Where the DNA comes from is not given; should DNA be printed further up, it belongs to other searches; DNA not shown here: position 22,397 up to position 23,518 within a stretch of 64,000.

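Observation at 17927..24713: Inferred envelope or metal-stress module: sensor kinase/regulator pair, LTXXQ-type periplasmic protein and CDF exporter, resembling Cpx/Zra systems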

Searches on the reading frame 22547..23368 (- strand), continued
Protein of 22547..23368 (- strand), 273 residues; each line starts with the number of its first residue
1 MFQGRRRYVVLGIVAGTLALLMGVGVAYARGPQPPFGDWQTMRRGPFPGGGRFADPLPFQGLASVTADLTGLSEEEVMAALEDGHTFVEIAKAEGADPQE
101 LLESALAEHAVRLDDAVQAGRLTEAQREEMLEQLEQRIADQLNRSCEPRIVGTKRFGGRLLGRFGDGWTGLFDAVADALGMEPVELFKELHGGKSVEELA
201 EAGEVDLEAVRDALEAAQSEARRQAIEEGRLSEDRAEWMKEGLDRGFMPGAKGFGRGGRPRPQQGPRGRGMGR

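Call 15: find_homologous_proteins(query=A1, max_evalue=0.001)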
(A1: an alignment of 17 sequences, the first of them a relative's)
Query A1 (17 sequences) (273 aa, profile of the alignment): 1859 proteins with E <= 0.001 among 8000 candidates; the best 120 are listed.
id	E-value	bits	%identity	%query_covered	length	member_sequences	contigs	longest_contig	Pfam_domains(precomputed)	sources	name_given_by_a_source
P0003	1.7e-122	426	50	85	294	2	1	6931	PF10925.14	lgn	-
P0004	5.2e-122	425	48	88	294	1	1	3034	-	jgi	-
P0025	5.4e-122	425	48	96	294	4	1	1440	-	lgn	-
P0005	4.3e-121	422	47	97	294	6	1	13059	-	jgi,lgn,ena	-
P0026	1.5e-120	420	49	94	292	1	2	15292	-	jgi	jgi:hypothetical protein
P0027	6.0e-115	402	48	94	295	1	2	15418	-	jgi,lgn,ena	-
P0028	6.6e-112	392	49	93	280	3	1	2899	-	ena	-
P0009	3.1e-111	389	46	92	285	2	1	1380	-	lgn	-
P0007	2.1e-110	387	50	81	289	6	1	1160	PF10925.14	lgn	-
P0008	1.1e-107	378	44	100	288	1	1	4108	-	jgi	jgi:hypothetical protein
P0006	2.2e-107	377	47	90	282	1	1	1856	PF10925.14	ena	-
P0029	2.5e-105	370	46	99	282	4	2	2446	-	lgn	-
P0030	4.1e-103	363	46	91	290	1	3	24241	PF10925.14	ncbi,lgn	-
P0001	1.2e-101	358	100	100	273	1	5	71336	-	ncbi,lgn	-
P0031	1.3e-99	351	47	81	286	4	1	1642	PF10925.14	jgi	jgi:urease gamma subunit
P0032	1.8e-97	344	42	91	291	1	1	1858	PF10925.14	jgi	jgi:hypothetical protein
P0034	1.2e-66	243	33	65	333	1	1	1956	PF17944.7,PF13744.13,PF10925.14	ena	-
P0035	1.8e-66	243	29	74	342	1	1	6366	PF17944.7,PF10925.14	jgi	jgi:hypothetical protein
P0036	2.5e-65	239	28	74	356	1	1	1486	PF17944.7,PF19121.8,PF08044.17,PF10925.14,PF07878.18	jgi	jgi:polyhydroxyalkanoate synthesis regulator phasin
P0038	6.2e-65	238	29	65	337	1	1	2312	PF17944.7,PF10925.14,PF17933.7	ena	-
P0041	3.2e-63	232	35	73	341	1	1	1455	PF10925.14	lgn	-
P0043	1.1e-62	230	29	74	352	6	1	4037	PF17944.7,PF10925.14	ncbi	-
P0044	3.6e-61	225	30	64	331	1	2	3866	PF17944.7,PF10925.14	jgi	jgi:hypothetical protein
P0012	5.2e-61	225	45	37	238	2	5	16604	PF10925.14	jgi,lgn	jgi:polyhydroxyalkanoate synthesis regulator phasin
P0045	7.2e-61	224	28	67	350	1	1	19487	PF17944.7,PF06892.17,PF10925.14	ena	-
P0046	1.1e-60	224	30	73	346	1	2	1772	PF10925.14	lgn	-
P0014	3.2e-60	222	43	37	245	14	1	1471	PF17944.7,PF10925.14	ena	-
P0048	9.7e-60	221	42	37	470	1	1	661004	PF00005.34,PF10925.14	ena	-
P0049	8.4e-59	218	31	65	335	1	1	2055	PF17944.7,PF02954.26,PF19187.7,PF10925.14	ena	-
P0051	1.2e-58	217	27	77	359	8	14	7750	PF10925.14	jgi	jgi:polyhydroxyalkanoate synthesis regulator phasin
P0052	2.3e-58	216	32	75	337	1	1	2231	PF17944.7,PF10925.14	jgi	jgi:hypothetical protein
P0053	4.6e-58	215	33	63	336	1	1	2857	PF17944.7,PF10925.14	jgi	-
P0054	6.7e-58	215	27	63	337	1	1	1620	PF17944.7,PF10925.14,PF09476.16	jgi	jgi:urease accessory protein UreF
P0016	8.9e-58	214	43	39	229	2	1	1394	PF10925.14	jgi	jgi:polyhydroxyalkanoate synthesis regulator phasin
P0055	1.6e-57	213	40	44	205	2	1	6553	PF17944.7,PF10925.14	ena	-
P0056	2.5e-57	213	39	44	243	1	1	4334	PF10925.14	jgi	jgi:hypothetical protein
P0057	3.2e-57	212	32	74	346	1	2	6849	PF17944.7,PF10925.14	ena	-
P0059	4.1e-57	212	40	41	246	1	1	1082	PF10925.14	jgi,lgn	-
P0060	4.6e-57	212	30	84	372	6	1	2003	PF17944.7,PF10925.14,PF04539.23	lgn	-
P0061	4.6e-57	212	44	36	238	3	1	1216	PF10925.14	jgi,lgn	jgi:hypothetical protein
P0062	5.3e-57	212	30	63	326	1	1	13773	PF17944.7,PF20787.3,PF10925.14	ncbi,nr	ncbi:MAG TPA: hypothetical protein VFO03_03075 [Gaiellaceae bacterium]|nr:hypothetical protein [Gaie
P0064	1.2e-56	210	40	37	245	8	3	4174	PF10925.14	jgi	jgi:hypothetical protein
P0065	1.5e-56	210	40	40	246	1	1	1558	PF10925.14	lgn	-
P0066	3.7e-56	209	29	73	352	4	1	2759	PF10925.14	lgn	-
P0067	4.5e-56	209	42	30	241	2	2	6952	PF10925.14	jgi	jgi:hypothetical protein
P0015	7.1e-56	208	42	48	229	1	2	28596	PF10925.14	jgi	jgi:hypothetical protein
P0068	7.6e-56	208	44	36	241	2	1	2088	PF10925.14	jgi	-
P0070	1.4e-55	207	40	37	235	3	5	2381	PF10925.14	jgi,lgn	jgi:polyhydroxyalkanoate synthesis regulator phasin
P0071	2.3e-55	206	41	34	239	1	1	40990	PF10925.14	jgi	jgi:hypothetical protein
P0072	2.4e-55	206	35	66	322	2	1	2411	PF20787.3,PF02954.26,PF12324.15,PF10925.14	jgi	jgi:predicted transcriptional regulator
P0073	2.5e-55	206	41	34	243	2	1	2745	PF10925.14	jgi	jgi:polyhydroxyalkanoate synthesis regulator phasin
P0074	4.1e-55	205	28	71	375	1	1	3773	PF17944.7,PF10925.14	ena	-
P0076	7.7e-55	205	39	34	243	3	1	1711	PF10925.14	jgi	-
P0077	1.7e-54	203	33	74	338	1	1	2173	PF12728.14,PF17944.7,PF04967.19,PF10925.14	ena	-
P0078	2.2e-54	203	29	65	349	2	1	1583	PF17944.7,PF10925.14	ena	-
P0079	4.5e-54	202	36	34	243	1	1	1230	PF10925.14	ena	-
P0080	5.3e-54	202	33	74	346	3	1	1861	PF17944.7,PF10925.14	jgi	jgi:hypothetical protein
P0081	1.1e-53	201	32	77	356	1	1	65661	PF17944.7,PF08044.17,PF10925.14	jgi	jgi:hypothetical protein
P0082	1.3e-53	201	41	35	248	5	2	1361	PF10925.14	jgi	jgi:polyhydroxyalkanoate synthesis regulator phasin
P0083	1.8e-53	200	42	32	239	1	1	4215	PF10925.14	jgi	jgi:polyhydroxyalkanoate synthesis regulator phasin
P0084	4.2e-53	199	37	49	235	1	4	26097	PF17944.7,PF10925.14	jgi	jgi:predicted DNA-binding protein (UPF0251 family)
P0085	4.7e-53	199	41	37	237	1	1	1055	PF10925.14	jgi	jgi:polyhydroxyalkanoate synthesis regulator phasin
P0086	5.0e-53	199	29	66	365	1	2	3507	PF10925.14,PF09693.16,PF18431.7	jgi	jgi:hypothetical protein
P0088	7.5e-53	198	48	27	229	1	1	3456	PF10925.14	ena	-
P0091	4.3e-52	196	48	27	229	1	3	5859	PF10925.14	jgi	-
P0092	4.5e-52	195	31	73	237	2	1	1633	PF10925.14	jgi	-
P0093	6.4e-52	195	36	30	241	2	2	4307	PF10925.14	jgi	-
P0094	6.8e-52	195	44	28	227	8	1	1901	PF10925.14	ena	-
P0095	9.5e-52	194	47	27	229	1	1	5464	PF10925.14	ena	-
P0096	1.1e-51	194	38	41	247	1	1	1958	PF10925.14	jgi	jgi:polyhydroxyalkanoate synthesis regulator phasin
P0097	1.2e-51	194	39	42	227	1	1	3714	PF10925.14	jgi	jgi:hypothetical protein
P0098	2.0e-51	193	42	27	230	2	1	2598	PF10925.14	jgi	jgi:polyhydroxyalkanoate synthesis regulator phasin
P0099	2.4e-51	193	37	42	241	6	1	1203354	PF10925.14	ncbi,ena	-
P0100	2.7e-51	193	43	34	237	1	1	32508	PF10925.14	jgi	jgi:hypothetical protein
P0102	3.7e-51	192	40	35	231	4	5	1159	PF10925.14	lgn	-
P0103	3.9e-51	192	47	27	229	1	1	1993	PF10925.14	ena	-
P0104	5.9e-51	192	37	40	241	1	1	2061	PF10925.14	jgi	jgi:hypothetical protein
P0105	6.2e-51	192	42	36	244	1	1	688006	PF10925.14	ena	-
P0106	6.3e-51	192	48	28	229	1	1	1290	PF10925.14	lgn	-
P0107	9.0e-51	191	37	38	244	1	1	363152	PF10925.14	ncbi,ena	-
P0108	9.7e-51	191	37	36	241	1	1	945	PF10925.14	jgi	jgi:polyhydroxyalkanoate synthesis regulator phasin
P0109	1.2e-50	191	47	28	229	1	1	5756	PF10925.14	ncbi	-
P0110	1.2e-50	191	35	61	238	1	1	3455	PF10925.14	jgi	jgi:predicted DNA-binding protein (UPF0251 family)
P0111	1.2e-50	191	35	34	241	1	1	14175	PF10925.14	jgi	jgi:polyhydroxyalkanoate synthesis regulator phasin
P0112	2.0e-50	190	44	31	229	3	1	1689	PF10925.14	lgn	-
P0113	2.3e-50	190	37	41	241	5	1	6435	PF10925.14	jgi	jgi:polyhydroxyalkanoate synthesis regulator phasin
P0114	2.6e-50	190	38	29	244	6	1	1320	PF10925.14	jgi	jgi:polyhydroxyalkanoate synthesis regulator phasin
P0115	3.6e-50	189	37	38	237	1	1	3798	PF10925.14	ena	-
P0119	6.9e-50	188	43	28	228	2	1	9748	PF10925.14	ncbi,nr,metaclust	ncbi:MAG: hypothetical protein A2Y55_07380 [Actinobacteria bacterium RBG_16_68_12]|nr:MAG: hypotheti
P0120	8.9e-50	188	45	28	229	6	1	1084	PF10925.14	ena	-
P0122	1.4e-49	187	45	29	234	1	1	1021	PF10925.14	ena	-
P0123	1.9e-49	187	40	27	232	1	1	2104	PF17944.7,PF10925.14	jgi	jgi:polyhydroxyalkanoate synthesis regulator phasin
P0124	2.0e-49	187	42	29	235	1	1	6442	PF17944.7,PF10925.14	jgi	jgi:polyhydroxyalkanoate synthesis regulator phasin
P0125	2.4e-49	187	32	66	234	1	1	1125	PF10925.14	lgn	-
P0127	4.4e-49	186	48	28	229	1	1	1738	PF10925.14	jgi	-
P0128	5.7e-49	185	47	27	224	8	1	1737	PF10925.14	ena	-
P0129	5.7e-49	185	33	57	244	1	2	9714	PF10925.14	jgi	jgi:predicted DNA-binding protein (UPF0251 family)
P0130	5.8e-49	185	41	30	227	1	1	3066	PF10925.14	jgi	jgi:uncharacterized protein YidB (DUF937 family)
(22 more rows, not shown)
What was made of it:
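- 22547..23368 (-): X, a 273-aa exported protein. It has a signal peptide or anchor (aa 1-29, AYA|RG) and a basic G/R/P-rich linker. Acidic five-helix domain 1 covers aa ~57-146 and contains RLTEAQ at 121-126. A second basic linker leads to acidic domain 2 (aa ~166-247, containing RLSEDR), followed by a basic RG-rich tail. More than 1859 relatives were found by profile search (call 15).
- Closest known: DUF2680. Different: The unit is duplicated (triplicated in some relatives, call 15).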

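Call 29: predict_structure(alignment_id=A2)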
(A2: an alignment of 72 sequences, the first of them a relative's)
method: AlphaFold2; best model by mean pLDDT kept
length: 273 residues; sequences in the alignment: 72
mean_pLDDT: 74.8   pTM: 0.47
mean pLDDT of the five models: 74.8, 73.2, 72.4, 72.4, 71.6
residues with pLDDT >= 90: 128; 70-90: 39; 50-70: 32; < 50: 74
segments of 3 or more residues with pLDDT < 50: 12-55, 150-159, 161-164, 250-258
pLDDT, mean of each block of 10 residues (from residue 1): 51 47 40 42 41 56 95 96 95 97 96 97 97 95 77 44 61 93 94 95 95 92 85 83 67 43 52 51
secondary structure, 60 per line:
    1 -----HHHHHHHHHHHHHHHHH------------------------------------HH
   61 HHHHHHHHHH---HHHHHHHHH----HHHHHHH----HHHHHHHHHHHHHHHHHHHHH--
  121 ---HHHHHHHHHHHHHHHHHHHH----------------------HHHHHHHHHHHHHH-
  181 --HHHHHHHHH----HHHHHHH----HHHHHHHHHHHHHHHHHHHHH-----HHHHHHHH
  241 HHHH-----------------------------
elements in order: H6-22 H59-70 H74-82 H87-93 H98-118 H124-143 H166-179 H183-191 H196-202 H207-227 H233-244
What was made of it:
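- In the model, T123 sits immediately before helix 5 (residues 124-143), so the motif is best read as an ordinary helix N-capping box (call 29).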

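Call 35: fold_search(model_id=the predicted structure, library=pdb)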
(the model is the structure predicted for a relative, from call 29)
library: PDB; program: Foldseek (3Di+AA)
matches with E <= 10: 99; with E <= 0.001: 0
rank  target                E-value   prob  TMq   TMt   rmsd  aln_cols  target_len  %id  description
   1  6iv3_E                5.5e-01  0.18  0.17  0.17  19.8       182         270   16  Crystal structure of a bacterial Bestrophin homolog from Klebsiella pneumoniae with a mutation W252A (released 2019-11-13)
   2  6ivk_E                6.1e-01  0.18  0.16  0.16  18.1       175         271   16  Crystal structure of a membrane protein G175A (released 2019-11-06)
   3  8etq                  6.1e-01  0.10  0.13  0.13  22.8       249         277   18  Designed pentafoil knot protein folded into a trefoil knot (released 2023-10-25)
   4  6iv0_E                6.8e-01  0.15  0.15  0.16  17.9       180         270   16  Crystal structure of a bacterial Bestrophin homolog from Klebsiella pneumoniae with a mutation I180A (released 2019-11-13)
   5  5y08_MODEL_1_A        7.9e-01  0.07  0.13  0.15  18.1       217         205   21  Solution structure of the apo doublet acyl carrier protein from prodigiosin biosynthesis (released 2018-12-12)
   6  6iv1_E                8.7e-01  0.15  0.16  0.17  18.0       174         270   16  Crystal structure of a bacterial Bestrophin homolog from Klebsiella pneumoniae with a mutation I180T (released 2019-11-13)
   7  6ivn_E                9.2e-01  0.16  0.16  0.16  14.0       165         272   16  Crystal structure of a membrane protein G264A (released 2019-11-06)
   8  6ivo_E                9.7e-01  0.15  0.17  0.17  18.1       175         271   16  Crystal structure of a membrane protein P208A (released 2019-11-06)
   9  4yy5_A                1.1e+00  0.18  0.11  0.26  19.3       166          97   16  Computationally designed left-handed alpha/alpha toroid with 3 repeats in space group P43212 (released 2015-12-16)
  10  6iv0_B                1.2e+00  0.14  0.16  0.16  14.3       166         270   17  Crystal structure of a bacterial Bestrophin homolog from Klebsiella pneumoniae with a mutation I180A (released 2019-11-13)
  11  6iv2_D                1.3e+00  0.12  0.16  0.17  19.0       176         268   18  Crystal structure of a bacterial Bestrophin homolog from Klebsiella pneumoniae with a mutation Y211A (released 2019-11-13)
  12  4wd7_E                1.5e+00  0.13  0.16  0.16  13.9       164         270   16  Crystal structure of a bacterial Bestrophin homolog from Klebsiella pneumoniae by Zn-SAD phasing (released 2014-10-01)
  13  6dv9_F                1.5e+00  0.10  0.15  0.22  18.1       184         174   16  Crystal structure of Mycobacterium tuberculosis transcription initiation complex(ECF sigma factor L) containing 5nt RN (released 2019-02-20)
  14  6ivq_B                1.5e+00  0.10  0.17  0.17  18.5       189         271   14  Crystal structure of a membrane protein S19A (released 2019-11-06)
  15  6ivk_B                1.6e+00  0.10  0.16  0.16  18.7       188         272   14  Crystal structure of a membrane protein G175A (released 2019-11-06)
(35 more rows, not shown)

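Call 37: find_related_loci(query=A2, collection=genome_contigs, flank=7000)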
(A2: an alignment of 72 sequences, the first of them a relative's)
Query A2 (273 aa) in genome_contigs; peptide patterns used: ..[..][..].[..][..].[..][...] (x = any residue, [..] = any of these).
600 stretches matched a pattern (row limit reached: there are more); 141 encode a relative of the query (tblastn E <= 1e-3); the best 80 are kept; 80 distinct loci.
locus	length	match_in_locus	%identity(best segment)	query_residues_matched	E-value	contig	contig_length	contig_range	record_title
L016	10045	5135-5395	43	66-254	7e-21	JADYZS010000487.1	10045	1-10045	MAG: Anaerolineae bacterium isolate SJ583 c_000001801794, whole genome shotgun sequence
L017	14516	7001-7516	34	63-244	3e-18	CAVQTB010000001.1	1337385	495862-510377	MAG: uncultured Actinomycetes bacterium isolate MFD10007.bin.2.114 genome assembly, contig: contig_14671, whole genome s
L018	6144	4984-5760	33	1-267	1e-17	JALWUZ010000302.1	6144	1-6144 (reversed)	MAG: Anaerolineae bacterium isolate T2_maxbin2_scaf2bin.042 T2_NODE_23548_length_6144_cov_2.882832, whole genome shotgun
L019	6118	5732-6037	44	148-249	1e-17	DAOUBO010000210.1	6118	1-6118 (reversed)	MAG TPA_asm: Anaerolineae bacterium isolate H70_732 k91_328911, whole genome shotgun sequence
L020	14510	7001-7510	34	65-253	2e-17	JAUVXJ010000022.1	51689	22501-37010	MAG: Chloroflexota bacterium isolate CSMAG_1213 CSMAG_1213_k141_20306_length_51689_cov_18.7443, whole genome shotgun seq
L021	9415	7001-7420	41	5-248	2e-17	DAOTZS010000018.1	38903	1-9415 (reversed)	MAG TPA_asm: Anaerolineae bacterium isolate H6_552 k131_1152661, whole genome shotgun sequence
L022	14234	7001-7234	51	168-246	7e-17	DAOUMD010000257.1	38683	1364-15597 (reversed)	MAG TPA_asm: Anaerolineae bacterium isolate W31_78 k127_103620, whole genome shotgun sequence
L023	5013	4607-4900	43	164-249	2e-16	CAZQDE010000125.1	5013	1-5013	MAG TPA_asm: uncultured Anaerolineaceae bacterium isolate binchicken_co19_417 genome assembly, contig: NODE_29836_length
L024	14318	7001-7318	39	172-271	3e-16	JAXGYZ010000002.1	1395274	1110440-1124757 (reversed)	MAG: Anaerolineae bacterium isolate AnMBR.bin525 bin525_2, whole genome shotgun sequence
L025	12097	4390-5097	32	6-266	4e-16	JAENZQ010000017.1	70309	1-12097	MAG: Anaerovorax odorimutans isolate BM5_bin.11 BM5_bin11_NODE_162_length_70309_cov_8.629288, whole genome shotgun seque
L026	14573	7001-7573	43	45-262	4e-16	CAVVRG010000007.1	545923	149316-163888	MAG: uncultured Actinomycetes bacterium isolate MFD05176.bin.1.306 genome assembly, contig: contig_78811, whole genome s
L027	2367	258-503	52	65-246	7e-16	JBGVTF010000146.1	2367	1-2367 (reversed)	MAG: Anaerolineae bacterium isolate S_237_B7 k127_144605, whole genome shotgun sequence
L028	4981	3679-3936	46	172-257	8e-16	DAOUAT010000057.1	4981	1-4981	MAG TPA_asm: Anaerolineae bacterium isolate H66_683 k113_460365, whole genome shotgun sequence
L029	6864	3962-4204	41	168-245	1e-15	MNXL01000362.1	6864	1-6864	MAG: Anaerolineae bacterium CG2_30_64_16 cg2_3.0_scaffold_20795_c, whole genome shotgun sequence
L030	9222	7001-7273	35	169-255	5e-15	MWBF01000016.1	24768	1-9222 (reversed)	MAG: Chloroflexi bacterium ADurb.Bin325 BWY52_contig000016, whole genome shotgun sequence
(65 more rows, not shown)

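Call 38: search_protein_families(library=pfam, alignment_id=A2, max_evalue=1)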
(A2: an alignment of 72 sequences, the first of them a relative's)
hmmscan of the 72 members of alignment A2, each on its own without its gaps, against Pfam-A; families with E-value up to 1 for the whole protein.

A. member 1, P0001 (273 aa): 9 families
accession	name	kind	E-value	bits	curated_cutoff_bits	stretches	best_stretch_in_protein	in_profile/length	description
PF10925.13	DUF2680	-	0.029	14.9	25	0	117-139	28-50/57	Protein of unknown function (DUF2680)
PF04255.20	DUF433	-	0.029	14.6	23.6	0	186-215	24-54/56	Protein of unknown function (DUF433)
PF22451.2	NirdL-like_HTH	-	0.041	13.9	27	0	67-82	23-38/47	Siroheme decarboxylase NirDL-like HTH domain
PF20155.4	TMP_3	-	0.13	12.4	41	1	170-225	120-165/192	Tape measure protein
PF12324.14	HTH_15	-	0.14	12.8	27.2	1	195-219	37-61/74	Helix-turn-helix domain of alkylmercury lyase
PF04539.22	Sigma70_r3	-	0.16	12.5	25.3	1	195-219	22-46/78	Sigma-70 region 3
PF13530.11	SCP2_2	-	0.17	12.9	23.2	0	188-218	66-94/105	Sterol carrier protein domain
PF17944.6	Arg_decarbox_C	-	0.47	11.4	23.3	1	114-136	24-43/51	Arginine decarboxylase C-terminal helical extension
PF04405.19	ScdA_N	-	0.95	9.6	32.5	0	191-218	29-56/56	Domain of Unknown function (DUF542)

B. families by the number of members that match (of 72 scanned): 205 families (the first 25 are shown)
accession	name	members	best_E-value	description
PF17944.6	Arg_decarbox_C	71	4.1e-06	Arginine decarboxylase C-terminal helical extension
PF10925.13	DUF2680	70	1.2e-09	Protein of unknown function (DUF2680)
PF08044.16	DUF1707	58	0.0017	DUF1707 SHOCT-like domain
PF19121.6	DUF5805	43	8.3e-05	Family of unknown function (DUF5805)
PF17762.8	HTH_ParB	38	0.00029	ParB HTH domain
PF16305.10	DUF4947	34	8.4e-05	Domain of unknown function (DUF4947)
PF04967.18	HTH_10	29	0.029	HTH DNA binding domain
PF20155.4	TMP_3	27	0.0016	Tape measure protein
PF02954.25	HTH_8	26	0.0034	Bacterial regulatory protein, Fis family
PF22888.1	FIMAH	24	0.0047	FIMAH domain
PF00126.33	HTH_1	21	0.0028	Bacterial regulatory helix-turn-helix protein, lysR family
PF17933.6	TetR_C_25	21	0.048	Tetracyclin repressor-like, C-terminal domain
PF21531.3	Rv2175c_wHTH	20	0.001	DNA-binding protein Rv2175c, wHTH domain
PF25251.1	DUF7853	20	0.0038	Family of unknown function (DUF7853)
PF08281.18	Sigma70_r4_2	20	0.0054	Sigma-70, region 4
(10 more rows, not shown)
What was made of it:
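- On DUF2680 (PF10925): 70 of 72 aligned relatives match at E<=1, with best E=1.2e-9 (call 38).
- Closest known: DUF2680. Same: 70 of 72 relatives hit it, with best E=1.2e-9 (call 38).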
